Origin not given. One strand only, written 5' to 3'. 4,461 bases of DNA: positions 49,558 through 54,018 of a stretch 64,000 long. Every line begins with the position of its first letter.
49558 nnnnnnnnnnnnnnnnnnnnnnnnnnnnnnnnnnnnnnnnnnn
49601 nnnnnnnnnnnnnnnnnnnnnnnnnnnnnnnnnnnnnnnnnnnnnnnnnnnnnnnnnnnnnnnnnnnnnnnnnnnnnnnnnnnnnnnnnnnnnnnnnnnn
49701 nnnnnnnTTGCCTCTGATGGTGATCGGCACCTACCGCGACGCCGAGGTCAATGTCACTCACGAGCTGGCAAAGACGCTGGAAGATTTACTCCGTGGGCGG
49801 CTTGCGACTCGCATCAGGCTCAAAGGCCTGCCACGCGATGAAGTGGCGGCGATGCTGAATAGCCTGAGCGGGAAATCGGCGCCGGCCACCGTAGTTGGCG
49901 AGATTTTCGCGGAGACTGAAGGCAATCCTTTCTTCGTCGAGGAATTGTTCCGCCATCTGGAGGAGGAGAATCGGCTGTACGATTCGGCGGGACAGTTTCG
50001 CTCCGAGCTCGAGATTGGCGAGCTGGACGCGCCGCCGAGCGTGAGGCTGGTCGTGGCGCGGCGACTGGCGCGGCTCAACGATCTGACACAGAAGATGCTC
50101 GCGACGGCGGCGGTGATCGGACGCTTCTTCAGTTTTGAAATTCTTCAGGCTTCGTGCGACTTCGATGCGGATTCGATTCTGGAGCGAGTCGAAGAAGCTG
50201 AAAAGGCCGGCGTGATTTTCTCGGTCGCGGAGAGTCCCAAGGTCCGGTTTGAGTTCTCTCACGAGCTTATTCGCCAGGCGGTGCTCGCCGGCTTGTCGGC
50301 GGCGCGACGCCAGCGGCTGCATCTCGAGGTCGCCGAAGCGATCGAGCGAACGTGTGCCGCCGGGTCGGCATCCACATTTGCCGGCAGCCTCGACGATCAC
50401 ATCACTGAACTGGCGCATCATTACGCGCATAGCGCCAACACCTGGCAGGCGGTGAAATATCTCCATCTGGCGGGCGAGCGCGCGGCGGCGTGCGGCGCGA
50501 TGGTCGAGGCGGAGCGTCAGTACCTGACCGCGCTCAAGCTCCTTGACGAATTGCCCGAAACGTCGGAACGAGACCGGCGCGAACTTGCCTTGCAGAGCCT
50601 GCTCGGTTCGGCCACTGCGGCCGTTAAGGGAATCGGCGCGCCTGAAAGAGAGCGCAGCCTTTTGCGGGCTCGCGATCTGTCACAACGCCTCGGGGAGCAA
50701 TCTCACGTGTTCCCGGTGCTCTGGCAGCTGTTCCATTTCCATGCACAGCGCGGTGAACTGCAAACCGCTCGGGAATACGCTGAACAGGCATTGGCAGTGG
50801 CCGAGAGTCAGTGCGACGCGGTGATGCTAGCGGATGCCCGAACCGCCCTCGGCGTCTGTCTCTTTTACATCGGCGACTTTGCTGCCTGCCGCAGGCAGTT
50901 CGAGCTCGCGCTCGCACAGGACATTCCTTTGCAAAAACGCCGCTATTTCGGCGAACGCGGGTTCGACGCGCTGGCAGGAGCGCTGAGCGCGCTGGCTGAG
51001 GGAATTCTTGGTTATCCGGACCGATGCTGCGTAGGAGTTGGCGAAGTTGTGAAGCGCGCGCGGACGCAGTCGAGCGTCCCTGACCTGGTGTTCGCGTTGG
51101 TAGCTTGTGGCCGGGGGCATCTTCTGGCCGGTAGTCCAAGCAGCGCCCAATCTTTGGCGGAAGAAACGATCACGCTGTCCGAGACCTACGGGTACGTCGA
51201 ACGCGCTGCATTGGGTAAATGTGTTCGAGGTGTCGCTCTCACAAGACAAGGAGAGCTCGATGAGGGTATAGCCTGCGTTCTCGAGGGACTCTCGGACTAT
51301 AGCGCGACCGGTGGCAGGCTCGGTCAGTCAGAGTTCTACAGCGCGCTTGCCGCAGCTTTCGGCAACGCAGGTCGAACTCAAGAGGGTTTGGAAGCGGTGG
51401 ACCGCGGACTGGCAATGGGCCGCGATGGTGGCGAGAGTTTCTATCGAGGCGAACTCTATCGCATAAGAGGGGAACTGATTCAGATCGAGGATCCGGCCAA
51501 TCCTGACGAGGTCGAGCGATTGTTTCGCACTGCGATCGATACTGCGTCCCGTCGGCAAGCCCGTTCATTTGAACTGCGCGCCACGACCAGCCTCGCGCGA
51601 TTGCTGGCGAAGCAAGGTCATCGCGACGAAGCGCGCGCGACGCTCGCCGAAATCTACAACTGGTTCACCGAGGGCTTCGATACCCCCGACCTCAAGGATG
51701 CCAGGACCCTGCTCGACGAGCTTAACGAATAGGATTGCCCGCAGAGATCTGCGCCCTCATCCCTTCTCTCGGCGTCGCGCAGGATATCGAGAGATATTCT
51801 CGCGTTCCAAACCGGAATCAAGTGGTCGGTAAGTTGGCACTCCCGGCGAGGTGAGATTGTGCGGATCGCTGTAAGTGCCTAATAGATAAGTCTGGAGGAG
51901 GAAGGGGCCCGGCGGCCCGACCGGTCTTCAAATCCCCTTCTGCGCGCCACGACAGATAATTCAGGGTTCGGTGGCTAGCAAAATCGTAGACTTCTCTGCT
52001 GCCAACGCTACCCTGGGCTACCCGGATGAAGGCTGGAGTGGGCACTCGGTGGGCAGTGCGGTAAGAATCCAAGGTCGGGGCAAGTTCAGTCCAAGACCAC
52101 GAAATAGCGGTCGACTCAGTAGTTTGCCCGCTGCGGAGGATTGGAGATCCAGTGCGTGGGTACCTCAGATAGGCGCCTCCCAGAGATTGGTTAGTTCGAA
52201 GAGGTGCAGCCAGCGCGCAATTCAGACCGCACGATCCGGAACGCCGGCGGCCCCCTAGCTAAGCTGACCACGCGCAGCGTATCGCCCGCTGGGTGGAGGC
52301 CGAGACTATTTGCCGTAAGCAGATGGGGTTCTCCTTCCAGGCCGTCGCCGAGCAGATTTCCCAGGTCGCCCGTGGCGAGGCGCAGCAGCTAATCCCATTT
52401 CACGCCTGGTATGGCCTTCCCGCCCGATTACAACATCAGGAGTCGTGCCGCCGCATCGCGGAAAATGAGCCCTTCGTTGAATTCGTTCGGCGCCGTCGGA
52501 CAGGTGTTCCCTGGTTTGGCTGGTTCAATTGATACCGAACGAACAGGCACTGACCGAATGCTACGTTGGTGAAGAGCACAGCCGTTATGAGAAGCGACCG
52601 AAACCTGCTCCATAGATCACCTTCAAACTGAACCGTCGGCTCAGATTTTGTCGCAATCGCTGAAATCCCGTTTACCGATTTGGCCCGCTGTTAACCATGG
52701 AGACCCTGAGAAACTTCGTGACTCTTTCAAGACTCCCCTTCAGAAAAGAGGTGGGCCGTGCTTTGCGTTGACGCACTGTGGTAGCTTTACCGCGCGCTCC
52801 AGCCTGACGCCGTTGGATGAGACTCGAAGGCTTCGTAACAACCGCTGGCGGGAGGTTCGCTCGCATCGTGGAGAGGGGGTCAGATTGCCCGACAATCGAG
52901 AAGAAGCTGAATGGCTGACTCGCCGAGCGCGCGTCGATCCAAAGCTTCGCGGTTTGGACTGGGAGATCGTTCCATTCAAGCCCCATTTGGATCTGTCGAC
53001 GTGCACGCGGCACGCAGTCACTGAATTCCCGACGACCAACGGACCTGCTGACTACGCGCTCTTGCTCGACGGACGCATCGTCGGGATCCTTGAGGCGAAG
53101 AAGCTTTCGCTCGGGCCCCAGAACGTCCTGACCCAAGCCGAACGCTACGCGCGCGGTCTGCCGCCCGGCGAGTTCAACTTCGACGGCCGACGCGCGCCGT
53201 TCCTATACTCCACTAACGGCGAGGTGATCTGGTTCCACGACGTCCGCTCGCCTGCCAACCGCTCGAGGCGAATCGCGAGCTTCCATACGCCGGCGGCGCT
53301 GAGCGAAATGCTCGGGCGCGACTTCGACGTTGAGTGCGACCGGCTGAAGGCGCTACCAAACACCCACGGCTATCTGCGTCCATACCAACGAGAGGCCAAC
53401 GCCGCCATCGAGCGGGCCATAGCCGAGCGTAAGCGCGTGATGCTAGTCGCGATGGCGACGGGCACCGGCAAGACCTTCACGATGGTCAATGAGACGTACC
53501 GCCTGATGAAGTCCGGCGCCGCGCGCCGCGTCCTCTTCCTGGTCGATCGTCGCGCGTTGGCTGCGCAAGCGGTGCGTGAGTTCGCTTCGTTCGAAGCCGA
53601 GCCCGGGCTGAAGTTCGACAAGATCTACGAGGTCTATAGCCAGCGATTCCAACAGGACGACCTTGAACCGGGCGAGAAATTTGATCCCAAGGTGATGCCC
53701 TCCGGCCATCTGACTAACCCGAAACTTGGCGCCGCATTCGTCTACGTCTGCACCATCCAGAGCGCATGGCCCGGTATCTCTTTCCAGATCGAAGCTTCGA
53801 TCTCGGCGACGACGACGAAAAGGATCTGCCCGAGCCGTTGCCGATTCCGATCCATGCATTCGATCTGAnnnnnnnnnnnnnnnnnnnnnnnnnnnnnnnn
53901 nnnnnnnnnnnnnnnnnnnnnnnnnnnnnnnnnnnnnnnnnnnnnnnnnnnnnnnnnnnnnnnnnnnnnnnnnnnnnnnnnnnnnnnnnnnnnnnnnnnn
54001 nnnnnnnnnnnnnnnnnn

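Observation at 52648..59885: Lower-GC defence island: a decaying type I R-M locus carrying two uncharacterised passenger genes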

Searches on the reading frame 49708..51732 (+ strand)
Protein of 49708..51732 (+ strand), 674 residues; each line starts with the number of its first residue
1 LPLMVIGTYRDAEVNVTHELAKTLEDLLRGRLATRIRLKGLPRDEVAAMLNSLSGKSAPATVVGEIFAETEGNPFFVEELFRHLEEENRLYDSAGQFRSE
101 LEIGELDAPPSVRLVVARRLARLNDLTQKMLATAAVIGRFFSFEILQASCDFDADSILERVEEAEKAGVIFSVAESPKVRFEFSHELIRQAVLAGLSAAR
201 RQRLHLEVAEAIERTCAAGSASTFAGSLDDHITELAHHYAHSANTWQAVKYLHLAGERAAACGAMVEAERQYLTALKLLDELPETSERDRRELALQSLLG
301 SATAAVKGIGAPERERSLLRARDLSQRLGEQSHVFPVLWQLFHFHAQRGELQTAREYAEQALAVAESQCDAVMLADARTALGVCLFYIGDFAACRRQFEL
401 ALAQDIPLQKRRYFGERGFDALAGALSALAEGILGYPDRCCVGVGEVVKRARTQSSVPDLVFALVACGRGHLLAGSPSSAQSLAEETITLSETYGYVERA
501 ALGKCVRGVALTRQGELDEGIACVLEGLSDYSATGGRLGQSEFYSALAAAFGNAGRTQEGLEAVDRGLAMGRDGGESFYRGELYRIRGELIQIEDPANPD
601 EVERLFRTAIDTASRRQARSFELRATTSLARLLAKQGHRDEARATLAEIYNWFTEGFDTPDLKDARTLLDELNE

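Call 58: search_protein_families(library=pfam, proteins=[window:49708-51732:+], max_evalue=0.01)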
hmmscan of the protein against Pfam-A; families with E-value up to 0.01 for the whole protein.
window:49708-51732:+ (674 aa): 4 families
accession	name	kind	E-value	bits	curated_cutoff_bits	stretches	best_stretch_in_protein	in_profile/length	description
PF13424.12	TPR_12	-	7.6e-11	42.5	30.1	1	343-403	11-73/77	Tetratricopeptide repeat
PF07719.23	TPR_2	-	5.8e-05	23.3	27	0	376-405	2-31/34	Tetratricopeptide repeat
PF13428.12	TPR_14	-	0.001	20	23.5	0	337-366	3-32/44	Tetratricopeptide repeat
PF07721.20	TPR_4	-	0.0078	17.2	27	1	624-648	2-26/26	Tetratricopeptide repeat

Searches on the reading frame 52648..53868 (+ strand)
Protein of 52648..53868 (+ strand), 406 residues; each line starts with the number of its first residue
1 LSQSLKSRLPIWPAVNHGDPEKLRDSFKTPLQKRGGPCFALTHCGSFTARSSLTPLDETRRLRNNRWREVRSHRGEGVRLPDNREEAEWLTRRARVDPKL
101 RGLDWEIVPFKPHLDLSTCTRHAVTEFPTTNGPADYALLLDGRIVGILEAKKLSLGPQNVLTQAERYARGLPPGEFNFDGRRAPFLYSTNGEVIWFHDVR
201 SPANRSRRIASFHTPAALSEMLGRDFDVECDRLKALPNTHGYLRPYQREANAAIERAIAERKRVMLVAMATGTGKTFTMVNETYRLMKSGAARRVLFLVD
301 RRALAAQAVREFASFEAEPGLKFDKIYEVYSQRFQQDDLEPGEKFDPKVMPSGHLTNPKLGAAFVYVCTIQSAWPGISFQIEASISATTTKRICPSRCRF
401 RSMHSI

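Call 4: search_protein_families(library=pfam, proteins=[window:52648-53868:+], max_evalue=0.1)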
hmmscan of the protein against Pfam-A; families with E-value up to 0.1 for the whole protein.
window:52648-53868:+ (406 aa): 9 families
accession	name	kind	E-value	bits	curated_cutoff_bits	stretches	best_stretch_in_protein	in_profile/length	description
PF04851.21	ResIII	-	1.3e-20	74.4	22.5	1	243-372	4-109/164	Type III restriction enzyme, res subunit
PF00270.35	DEAD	-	8.4e-08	32.6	26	1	245-339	2-92/167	DEAD/DEAH box helicase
PF18766.7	SWI2_SNF2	-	3.7e-07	30.5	26.7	1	250-318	6-74/221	SWI2/SNF2 ATPase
PF04313.20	HSDR_N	-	2.8e-05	24.5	25.1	1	130-205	124-198/198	Type I restriction enzyme R protein N terminus (HSDR_N)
PF25199.1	nSTAND_NTPase5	-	0.0044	17.3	34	1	252-317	26-95/145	Novel STAND NTPase 5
PF00580.27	UvrD-helicase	-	0.0077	16.4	23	1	251-291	2-42/271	UvrD/REP helicase N-terminal domain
PF13604.12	AAA_30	-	0.013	15.7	27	1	249-317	5-70/191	AAA domain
PF00437.27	T2SSE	-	0.041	13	24.9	1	247-281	127-161/370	Type II/IV secretion system protein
PF13245.12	AAA_19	-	0.067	13.8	25.1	0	258-302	5-52/134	AAA domain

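Call 5: search_protein_families(library=padloc, proteins=[window:52648-53868:+], max_evalue=0.1)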
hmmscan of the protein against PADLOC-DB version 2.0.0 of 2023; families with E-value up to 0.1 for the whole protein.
window:52648-53868:+ (406 aa): 33 families (the best 25 are shown)
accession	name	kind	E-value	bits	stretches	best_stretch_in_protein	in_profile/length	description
PDLC03042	REase_I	-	9.3e-24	80.9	1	190-329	381-530/1170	Type I restriction enzyme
PDLC03049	REase_I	-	1.6e-16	57.5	1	183-317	100-243/807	Type I restriction enzyme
PDLC03047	REase_I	-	2.5e-14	50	1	129-315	235-416/1107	Type I restriction enzyme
PDLC03597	REase_MTase_IIG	-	4.1e-09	32.5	1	242-314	167-239/1646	Type IIG restriction enzyme-methyltransferase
PDLC01439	typeIV_DinG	-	3e-08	30.8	1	244-311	17-78/575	CAS-IV-A; associated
PDLC02707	PbeA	-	3e-08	30.7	1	239-319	249-325/672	PbeA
PDLC02706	PbeA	-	2.1e-07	27.9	1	243-333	270-350/722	PbeA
PDLC02704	PbeA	-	3.4e-07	27.1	1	233-325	246-337/682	PbeA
PDLC03048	REase_I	-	5.2e-06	22.8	1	243-317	241-324/976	Type I restriction enzyme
PDLC02703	PbeA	-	4.7e-05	20.2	1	248-337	249-335/626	PbeA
PDLC03046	REase_I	-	8.3e-05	18.7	1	243-318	264-339/1025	Type I restriction enzyme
PDLC01732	typeIV_DinG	-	0.00069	16.5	1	243-306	2-62/648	Csf4_3_IVE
PDLC01321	typeIV_DinG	-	0.00086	16.2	1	259-318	13-72/559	CAS-IV-A; associated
PDLC01007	typeIV_DinG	-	0.0014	15.3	1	259-318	13-72/676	CRISPR type AFERR-associated DEAD/DEAH-box helicase Csf4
PDLC01769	Cas3g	-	0.0014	15.3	1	256-310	29-85/836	-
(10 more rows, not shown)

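Call 6: search_protein_families(library=ncbifam, proteins=[window:52648-53868:+], max_evalue=0.1)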
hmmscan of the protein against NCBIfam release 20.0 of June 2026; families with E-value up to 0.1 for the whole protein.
window:52648-53868:+ (406 aa): 14 families
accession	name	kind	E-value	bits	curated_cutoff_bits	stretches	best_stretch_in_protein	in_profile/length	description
NF008521.0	PRK11448.1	equivalog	1.4e-51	175.7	729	1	96-331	240-502/1123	type I restriction-modification system endonuclease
NF046051.1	restrict_EcoAI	equivalog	1.3e-29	103.2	550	1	130-318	48-234/768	EcoAI/FtnUII family type I restriction enzme subunit R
TIGR00348.1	hsdR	subfamily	1.7e-07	30.2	284.55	1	261-318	266-325/674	HsdR family type I site-specific deoxyribonuclease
TIGR04095.1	dnd_restrict_1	equivalog_domain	2.4e-07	30.1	600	1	242-327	8-89/451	DNA phosphorothioation system restriction enzyme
NF003673.1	PRK05298.1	equivalog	9.4e-05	20.9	743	1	247-316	14-78/653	excinuclease ABC subunit UvrB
TIGR03117.2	cas_csf4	equivalog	0.00018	19.9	400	1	242-316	128-200/800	type IV CRISPR-associated DEAD/DEAH-box helicase Csf4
TIGR02621.3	cas3_GSU0051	exception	0.00033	19.6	400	1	253-317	21-91/854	type I-G CRISPR-associated helicase/endonuclease Cas3g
TIGR00631.1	uvrb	equivalog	0.00064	18.1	750.1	1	247-315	14-77/658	excinuclease ABC subunit UvrB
NF002654.0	PRK02362.1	equivalog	0.002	16.5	887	1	251-316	29-91/739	ATP-dependent DNA helicase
NF008394.0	PRK11192.1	equivalog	0.0087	14.9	507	1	224-321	6-104/441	ATP-dependent RNA helicase SrmB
NF053632.1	heli_RadD_YejH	equivalog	0.0096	14.3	720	1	243-318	3-73/573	DNA repair helicase RadD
NF004066.1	PRK05580.1-3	equivalog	0.013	13.8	813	1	239-313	249-320/788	primosomal protein N'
NF053712.1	repair_DEAH_YoaA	equivalog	0.028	13.1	680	1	243-278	19-53/630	DNA repair helicase YoaA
NF041063.1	DpdF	equivalog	0.039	12.5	550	1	235-331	133-225/813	protein DpdF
